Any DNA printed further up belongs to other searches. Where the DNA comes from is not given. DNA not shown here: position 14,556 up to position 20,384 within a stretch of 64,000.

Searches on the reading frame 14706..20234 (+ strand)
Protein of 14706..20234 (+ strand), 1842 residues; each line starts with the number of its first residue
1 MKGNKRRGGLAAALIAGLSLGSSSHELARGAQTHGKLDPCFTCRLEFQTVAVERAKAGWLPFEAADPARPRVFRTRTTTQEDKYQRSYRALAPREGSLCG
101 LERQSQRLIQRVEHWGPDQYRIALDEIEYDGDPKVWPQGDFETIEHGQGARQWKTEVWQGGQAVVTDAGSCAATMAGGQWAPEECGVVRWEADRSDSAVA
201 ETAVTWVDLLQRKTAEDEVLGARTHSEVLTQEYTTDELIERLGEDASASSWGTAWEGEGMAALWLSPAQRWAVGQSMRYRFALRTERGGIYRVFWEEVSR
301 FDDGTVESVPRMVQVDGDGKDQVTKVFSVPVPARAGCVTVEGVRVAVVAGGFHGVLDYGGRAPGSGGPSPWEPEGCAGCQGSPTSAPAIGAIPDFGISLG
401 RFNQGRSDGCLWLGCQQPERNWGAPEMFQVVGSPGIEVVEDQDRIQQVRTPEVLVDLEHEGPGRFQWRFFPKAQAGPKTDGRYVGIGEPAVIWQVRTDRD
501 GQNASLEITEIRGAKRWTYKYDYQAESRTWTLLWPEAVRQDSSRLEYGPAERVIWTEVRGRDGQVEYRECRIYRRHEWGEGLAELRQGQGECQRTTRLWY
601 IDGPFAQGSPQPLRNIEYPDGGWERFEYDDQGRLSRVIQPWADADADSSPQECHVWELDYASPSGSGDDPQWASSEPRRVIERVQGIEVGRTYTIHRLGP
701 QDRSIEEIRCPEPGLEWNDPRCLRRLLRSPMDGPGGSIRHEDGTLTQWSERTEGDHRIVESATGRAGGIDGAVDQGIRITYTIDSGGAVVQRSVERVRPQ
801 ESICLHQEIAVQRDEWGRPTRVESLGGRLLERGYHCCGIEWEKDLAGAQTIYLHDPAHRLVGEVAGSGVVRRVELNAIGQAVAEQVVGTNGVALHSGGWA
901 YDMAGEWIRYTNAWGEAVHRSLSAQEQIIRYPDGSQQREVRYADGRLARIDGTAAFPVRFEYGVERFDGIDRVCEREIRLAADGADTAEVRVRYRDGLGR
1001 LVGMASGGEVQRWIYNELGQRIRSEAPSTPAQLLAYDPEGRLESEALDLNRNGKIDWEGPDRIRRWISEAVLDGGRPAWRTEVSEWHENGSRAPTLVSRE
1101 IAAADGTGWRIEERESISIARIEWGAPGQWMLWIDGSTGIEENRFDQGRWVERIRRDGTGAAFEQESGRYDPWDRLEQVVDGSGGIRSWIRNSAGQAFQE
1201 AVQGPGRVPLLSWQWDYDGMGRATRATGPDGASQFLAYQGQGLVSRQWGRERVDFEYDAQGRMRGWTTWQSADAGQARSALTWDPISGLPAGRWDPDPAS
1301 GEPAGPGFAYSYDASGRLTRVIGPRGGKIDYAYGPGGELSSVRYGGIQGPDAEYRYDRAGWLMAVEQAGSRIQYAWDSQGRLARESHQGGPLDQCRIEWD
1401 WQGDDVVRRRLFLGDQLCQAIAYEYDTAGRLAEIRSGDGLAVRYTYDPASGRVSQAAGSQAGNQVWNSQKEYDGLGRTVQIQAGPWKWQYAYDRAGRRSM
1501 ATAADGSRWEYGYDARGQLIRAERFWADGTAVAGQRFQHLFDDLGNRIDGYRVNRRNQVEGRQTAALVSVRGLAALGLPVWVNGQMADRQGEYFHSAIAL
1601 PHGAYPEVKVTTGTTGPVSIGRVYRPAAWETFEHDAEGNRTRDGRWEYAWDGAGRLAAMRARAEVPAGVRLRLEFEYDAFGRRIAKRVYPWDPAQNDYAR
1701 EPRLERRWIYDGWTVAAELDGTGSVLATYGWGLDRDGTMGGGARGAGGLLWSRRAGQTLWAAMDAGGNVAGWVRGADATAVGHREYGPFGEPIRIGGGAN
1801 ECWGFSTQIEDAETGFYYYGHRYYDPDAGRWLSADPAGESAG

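Call 51: search_protein_families(library=pfam, proteins=[window:14706-20234:+], max_evalue=0.0001)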
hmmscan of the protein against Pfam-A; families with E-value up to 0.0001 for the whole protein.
window:14706-20234:+ (1842 aa): 1 family
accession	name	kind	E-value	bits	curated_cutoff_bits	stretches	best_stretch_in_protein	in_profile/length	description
PF05593.20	RHS_repeat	-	7.5e-39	131.8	22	0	1425-1455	1-30/38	RHS Repeat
